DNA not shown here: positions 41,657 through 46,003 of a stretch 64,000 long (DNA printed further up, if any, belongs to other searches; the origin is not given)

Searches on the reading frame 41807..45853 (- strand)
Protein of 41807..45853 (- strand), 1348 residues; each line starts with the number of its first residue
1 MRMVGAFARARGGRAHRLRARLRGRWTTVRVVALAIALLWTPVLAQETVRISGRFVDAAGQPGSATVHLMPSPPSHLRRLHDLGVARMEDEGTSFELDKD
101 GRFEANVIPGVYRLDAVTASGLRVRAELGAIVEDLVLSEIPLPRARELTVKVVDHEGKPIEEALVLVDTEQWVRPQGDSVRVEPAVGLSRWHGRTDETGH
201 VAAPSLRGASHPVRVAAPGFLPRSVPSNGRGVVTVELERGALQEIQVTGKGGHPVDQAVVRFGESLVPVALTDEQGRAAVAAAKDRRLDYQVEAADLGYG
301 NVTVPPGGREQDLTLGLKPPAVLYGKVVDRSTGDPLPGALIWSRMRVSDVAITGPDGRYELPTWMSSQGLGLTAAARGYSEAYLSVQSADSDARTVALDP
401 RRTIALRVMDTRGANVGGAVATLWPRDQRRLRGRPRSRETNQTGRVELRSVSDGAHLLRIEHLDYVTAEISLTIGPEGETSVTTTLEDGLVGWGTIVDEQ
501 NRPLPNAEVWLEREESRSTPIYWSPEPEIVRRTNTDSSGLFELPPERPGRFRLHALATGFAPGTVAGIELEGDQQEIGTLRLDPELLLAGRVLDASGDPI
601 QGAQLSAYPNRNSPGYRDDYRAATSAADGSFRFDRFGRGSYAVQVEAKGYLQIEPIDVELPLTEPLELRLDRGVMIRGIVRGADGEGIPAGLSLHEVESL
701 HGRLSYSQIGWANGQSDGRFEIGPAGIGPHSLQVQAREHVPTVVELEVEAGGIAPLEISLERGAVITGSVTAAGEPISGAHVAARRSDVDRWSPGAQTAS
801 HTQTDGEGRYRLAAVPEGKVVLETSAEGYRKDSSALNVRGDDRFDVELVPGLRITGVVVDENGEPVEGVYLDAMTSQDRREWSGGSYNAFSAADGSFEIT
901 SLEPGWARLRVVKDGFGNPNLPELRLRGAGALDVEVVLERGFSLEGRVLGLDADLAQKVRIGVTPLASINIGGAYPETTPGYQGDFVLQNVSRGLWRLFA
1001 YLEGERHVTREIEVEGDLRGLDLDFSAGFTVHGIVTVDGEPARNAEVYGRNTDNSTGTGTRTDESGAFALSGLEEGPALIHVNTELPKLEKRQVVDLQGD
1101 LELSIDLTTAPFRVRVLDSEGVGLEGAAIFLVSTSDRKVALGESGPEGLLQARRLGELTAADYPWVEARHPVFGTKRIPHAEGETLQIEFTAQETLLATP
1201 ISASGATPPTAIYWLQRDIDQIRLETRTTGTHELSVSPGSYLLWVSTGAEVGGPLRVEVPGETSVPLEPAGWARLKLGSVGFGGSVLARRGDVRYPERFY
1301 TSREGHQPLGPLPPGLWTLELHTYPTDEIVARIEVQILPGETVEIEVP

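Call 9: search_protein_families(library=pfam, proteins=[window:41807-45853:-], max_evalue=0.01)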
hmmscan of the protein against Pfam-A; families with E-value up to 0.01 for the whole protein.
window:41807-45853:- (1348 aa): 14 families
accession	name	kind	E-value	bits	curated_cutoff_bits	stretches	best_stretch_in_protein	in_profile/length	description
PF13620.12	CarboxypepD_reg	-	9.8e-90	295.5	32.3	8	766-846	2-79/82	Carboxypeptidase regulatory-like domain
PF13715.12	CarbopepD_reg_2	-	4.2e-36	123.3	32.2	2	767-847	2-73/88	CarboxypepD_reg-like domain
PF10670.15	DUF4198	-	5.9e-19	69.5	34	0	501-558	157-208/209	Domain of unknown function (DUF4198)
PF20598.4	DUF6795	-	1.1e-15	58.2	27.4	1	1031-1072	1-45/103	Domain of unknown function (DUF6795)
PF02369.22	Big_1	-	1.5e-09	38.3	34.9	0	246-294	24-78/93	Bacterial Ig-like domain (group 1)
PF00775.27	Dioxygenase_C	-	1e-07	32.1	27.3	0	493-552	33-97/182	Dioxygenase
PF09430.16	EMC7_beta-sandw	-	4.8e-07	30.4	26.6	0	622-651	22-51/122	ER membrane protein complex subunit 7, beta-sandwich domain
PF07210.18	DUF1416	-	2e-05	24.8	23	0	755-784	11-40/97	Protein of unknown function (DUF1416)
PF17210.9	SdrD_B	-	2.6e-05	24.8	29.7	0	620-647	39-66/112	SdrD B-like domain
PF24107.1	DUF7382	-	5.1e-05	23.5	27.4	1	143-169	17-43/65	Domain of unknown function (DUF7382)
PF14686.12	fn3_3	-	0.00012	22.2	24.4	0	533-562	29-58/75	Polysaccharide lyase family 4, domain II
PF15976.11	CooC_C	-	0.00045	20.6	29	0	322-362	18-54/93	CS1-pili formation C-terminal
PF13115.11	YtkA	-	0.00051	21.1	25.9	0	766-813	24-71/85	YtkA-like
PF08308.17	PEGA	-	0.0017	18.7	20.8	0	447-487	28-68/71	PEGA domain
